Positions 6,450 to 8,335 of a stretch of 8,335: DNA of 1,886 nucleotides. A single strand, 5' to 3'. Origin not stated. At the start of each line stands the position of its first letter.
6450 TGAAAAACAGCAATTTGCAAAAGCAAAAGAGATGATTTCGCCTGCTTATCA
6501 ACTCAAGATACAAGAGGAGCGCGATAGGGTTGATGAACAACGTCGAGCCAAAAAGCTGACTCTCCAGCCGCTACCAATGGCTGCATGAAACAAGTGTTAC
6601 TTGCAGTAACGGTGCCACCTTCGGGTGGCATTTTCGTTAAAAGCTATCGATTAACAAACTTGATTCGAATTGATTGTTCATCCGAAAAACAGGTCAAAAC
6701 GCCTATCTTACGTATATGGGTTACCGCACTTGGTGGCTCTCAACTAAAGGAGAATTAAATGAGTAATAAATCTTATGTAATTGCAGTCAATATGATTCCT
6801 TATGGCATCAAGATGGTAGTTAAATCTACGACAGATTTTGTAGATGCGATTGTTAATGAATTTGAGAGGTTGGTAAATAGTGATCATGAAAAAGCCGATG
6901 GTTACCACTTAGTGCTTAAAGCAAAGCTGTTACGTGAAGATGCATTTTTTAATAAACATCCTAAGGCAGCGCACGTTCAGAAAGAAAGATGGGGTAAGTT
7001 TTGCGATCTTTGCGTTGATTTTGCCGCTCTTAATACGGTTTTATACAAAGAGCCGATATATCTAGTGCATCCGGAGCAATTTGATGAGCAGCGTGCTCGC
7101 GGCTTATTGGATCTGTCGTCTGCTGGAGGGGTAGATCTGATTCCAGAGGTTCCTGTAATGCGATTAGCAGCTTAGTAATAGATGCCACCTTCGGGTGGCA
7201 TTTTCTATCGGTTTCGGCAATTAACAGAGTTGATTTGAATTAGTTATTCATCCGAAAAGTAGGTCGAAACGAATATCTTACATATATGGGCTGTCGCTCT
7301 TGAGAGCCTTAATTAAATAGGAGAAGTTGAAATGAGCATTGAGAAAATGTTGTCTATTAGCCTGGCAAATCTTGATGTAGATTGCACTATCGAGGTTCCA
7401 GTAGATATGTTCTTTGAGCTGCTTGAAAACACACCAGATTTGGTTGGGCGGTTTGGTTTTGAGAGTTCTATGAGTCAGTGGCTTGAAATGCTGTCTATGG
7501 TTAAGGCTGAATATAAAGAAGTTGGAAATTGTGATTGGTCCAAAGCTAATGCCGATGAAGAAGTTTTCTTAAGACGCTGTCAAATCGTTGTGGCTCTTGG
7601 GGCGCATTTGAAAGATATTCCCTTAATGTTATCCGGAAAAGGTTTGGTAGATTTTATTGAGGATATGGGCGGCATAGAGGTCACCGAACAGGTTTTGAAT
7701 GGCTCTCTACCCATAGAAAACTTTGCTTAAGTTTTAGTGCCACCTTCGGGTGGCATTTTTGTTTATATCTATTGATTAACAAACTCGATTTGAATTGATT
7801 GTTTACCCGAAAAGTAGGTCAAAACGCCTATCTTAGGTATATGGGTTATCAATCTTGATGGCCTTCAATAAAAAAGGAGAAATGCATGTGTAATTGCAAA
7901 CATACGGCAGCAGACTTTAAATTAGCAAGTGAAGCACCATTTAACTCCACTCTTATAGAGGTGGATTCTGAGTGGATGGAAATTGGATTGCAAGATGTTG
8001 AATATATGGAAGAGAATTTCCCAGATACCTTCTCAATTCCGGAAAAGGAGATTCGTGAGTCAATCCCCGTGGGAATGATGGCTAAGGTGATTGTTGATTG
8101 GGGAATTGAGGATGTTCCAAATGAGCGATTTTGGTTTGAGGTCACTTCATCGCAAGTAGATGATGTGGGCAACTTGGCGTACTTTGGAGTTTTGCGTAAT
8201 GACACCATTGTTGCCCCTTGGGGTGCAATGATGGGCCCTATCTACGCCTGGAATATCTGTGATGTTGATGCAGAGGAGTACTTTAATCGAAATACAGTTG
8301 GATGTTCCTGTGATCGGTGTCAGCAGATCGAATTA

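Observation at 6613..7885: Three near-identical terminator + leader + SD modules separating unrelated small genes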

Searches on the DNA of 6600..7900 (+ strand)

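Call 10: search_dna_similar(query=window:6600-7900:+, collection=plasmids, mode=distant)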
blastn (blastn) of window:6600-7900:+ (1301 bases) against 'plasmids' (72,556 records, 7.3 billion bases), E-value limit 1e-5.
No match.

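Call 11: search_dna_similar(query=window:6600-7900:+, collection=phages, mode=distant)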
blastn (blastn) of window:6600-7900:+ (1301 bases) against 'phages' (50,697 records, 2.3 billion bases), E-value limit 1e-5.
No match.

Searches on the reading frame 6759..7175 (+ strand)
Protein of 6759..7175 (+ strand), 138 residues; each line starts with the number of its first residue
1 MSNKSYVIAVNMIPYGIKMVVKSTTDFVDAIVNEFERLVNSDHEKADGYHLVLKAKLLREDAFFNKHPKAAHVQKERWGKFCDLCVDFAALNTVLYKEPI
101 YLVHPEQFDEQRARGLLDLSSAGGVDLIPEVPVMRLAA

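Call 7: search_protein_families(library=pfam, max_evalue=0.1, proteins=[window:6759-7175:+])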
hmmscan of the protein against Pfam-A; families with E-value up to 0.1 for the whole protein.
window:6759-7175:+ (138 aa): 0 families

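Call 8: search_protein_families(library=phrogs, max_evalue=0.1, proteins=[window:6759-7175:+])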
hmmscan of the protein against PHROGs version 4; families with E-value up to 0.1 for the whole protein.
window:6759-7175:+ (138 aa): 0 families

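Call 22: search_protein_families(library=ncbifam, max_evalue=0.1, proteins=[window:6759-7175:+])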
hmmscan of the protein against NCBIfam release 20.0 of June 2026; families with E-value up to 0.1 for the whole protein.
window:6759-7175:+ (138 aa): 0 families

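Call 23: search_protein_families(library=padloc, max_evalue=0.1, proteins=[window:6759-7175:+])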
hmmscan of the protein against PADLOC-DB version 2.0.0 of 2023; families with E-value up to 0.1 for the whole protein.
window:6759-7175:+ (138 aa): 0 families

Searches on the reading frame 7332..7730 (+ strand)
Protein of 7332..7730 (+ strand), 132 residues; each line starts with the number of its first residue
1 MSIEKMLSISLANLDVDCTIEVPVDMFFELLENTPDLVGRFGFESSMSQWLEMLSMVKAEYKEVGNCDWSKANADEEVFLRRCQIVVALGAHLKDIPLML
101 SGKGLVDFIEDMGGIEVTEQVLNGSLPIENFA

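Call 7: search_protein_families(library=pfam, max_evalue=0.1, proteins=[window:7332-7730:+])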
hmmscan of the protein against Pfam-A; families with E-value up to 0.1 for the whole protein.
window:7332-7730:+ (132 aa): 0 families

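Call 8: search_protein_families(library=phrogs, max_evalue=0.1, proteins=[window:7332-7730:+])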
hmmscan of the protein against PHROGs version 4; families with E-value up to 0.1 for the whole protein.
window:7332-7730:+ (132 aa): 0 families

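Call 9: find_encoding_contigs(protein=window:7332-7727:+, flank=10000, max_places=10)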
Protein window:7332-7727:+ (132 aa): 23 contigs read that carry it; 10 places shown.
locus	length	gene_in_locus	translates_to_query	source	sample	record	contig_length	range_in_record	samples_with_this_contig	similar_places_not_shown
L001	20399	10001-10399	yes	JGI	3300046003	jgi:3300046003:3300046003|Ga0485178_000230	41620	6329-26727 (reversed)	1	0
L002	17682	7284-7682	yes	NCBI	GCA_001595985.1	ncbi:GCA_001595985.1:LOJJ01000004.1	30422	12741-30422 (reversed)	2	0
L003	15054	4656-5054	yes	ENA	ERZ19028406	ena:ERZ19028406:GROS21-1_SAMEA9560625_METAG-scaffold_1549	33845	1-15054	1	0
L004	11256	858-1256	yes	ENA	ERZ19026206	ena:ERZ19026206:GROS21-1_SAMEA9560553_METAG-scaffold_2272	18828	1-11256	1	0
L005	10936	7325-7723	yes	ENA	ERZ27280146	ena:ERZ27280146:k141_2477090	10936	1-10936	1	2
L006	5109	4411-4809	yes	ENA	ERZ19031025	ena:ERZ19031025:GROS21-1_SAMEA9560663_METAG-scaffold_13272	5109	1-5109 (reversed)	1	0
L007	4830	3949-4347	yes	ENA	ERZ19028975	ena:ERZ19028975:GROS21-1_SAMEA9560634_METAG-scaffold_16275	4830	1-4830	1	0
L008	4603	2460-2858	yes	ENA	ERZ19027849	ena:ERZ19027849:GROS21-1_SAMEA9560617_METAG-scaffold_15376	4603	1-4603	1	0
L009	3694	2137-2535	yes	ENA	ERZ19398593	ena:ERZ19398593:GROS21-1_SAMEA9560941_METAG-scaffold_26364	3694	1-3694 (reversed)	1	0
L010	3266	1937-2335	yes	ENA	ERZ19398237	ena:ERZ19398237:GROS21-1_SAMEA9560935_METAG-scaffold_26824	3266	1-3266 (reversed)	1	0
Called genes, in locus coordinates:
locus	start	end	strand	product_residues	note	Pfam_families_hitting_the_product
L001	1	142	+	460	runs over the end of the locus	PF00083:Sugar_tr, PF07690:MFS_1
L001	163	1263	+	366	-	PF08240:ADH_N, PF16912:Glu_dehyd_C (weak), PF00107:ADH_zinc_N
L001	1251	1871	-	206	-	-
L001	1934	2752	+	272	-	PF20434:BD-FAE, PF07859:Abhydrolase_3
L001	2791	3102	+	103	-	-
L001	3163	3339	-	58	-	-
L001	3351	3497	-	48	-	-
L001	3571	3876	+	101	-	-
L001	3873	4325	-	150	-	PF20346:DUF6641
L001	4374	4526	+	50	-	-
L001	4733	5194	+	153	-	-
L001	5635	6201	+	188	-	PF00589:Phage_integrase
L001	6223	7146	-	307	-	-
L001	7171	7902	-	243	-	-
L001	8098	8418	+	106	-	-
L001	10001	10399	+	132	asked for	-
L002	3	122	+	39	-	?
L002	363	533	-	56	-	-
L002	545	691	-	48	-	-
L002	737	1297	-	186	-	-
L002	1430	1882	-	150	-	PF20346:DUF6641 (weak)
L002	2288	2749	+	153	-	-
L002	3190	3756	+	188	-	PF00589:Phage_integrase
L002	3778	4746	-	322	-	PF13289:SIR2_2 (weak)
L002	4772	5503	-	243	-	-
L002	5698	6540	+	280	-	-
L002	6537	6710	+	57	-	-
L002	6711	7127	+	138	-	-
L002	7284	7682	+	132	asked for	-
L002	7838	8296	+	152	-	-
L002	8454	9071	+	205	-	-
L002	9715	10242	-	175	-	PF00291:PALP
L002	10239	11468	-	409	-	PF00202:Aminotran_3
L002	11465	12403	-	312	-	PF08543:Phos_pyr_kin, PF00294:PfkB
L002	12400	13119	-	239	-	PF00117:GATase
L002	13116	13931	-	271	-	PF01168:Ala_racemase_N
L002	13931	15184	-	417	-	PF03594:BenE, PF16983:MFS_MOT1 (faint)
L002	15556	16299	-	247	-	PF01925:TauE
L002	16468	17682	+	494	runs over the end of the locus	PF00392:GntR, PF00155:Aminotran_1_2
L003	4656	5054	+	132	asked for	-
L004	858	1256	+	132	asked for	-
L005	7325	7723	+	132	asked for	-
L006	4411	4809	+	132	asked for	-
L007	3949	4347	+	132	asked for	-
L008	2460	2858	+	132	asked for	-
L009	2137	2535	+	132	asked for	-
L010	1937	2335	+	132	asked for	-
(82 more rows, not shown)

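Call 22: search_protein_families(library=ncbifam, max_evalue=0.1, proteins=[window:7332-7730:+, L002:7838-8296:+, L002:8454-9071:+])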
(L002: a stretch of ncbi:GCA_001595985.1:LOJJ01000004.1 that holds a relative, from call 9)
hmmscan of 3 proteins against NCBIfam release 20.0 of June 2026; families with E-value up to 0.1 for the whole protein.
window:7332-7730:+ (132 aa): 1 family
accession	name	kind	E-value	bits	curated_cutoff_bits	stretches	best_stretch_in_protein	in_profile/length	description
TIGR03252.1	TIGR03252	hypoth_equivalog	0.0038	16.8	136.5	1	11-104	47-138/189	HhH-GPD-type base excision DNA repair protein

L002:7838-8296:+ (152 aa): 0 families

L002:8454-9071:+ (205 aa): 0 families

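Call 23: search_protein_families(library=padloc, max_evalue=0.1, proteins=[window:7332-7730:+, L002:7838-8296:+, L002:8454-9071:+])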
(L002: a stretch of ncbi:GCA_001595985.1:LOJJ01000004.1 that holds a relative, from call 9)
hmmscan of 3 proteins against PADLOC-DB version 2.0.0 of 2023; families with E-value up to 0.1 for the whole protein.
window:7332-7730:+ (132 aa): 0 families

L002:7838-8296:+ (152 aa): 0 families

L002:8454-9071:+ (205 aa): 0 families

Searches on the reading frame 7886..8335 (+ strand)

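Call 7: search_protein_families(library=pfam, max_evalue=0.1, proteins=[window:7886-8335:+])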
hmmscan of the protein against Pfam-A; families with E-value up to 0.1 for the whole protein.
window:7886-8335:+ (150 aa): 1 family
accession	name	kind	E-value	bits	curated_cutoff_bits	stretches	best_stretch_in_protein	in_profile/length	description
PF17934.6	TetR_C_26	-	0.098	13.5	25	0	84-122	9-45/109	Tetracyclin repressor-like, C-terminal domain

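Call 8: search_protein_families(library=phrogs, max_evalue=0.1, proteins=[window:7886-8335:+])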
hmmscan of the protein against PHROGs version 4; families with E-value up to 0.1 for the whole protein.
window:7886-8335:+ (150 aa): 0 families
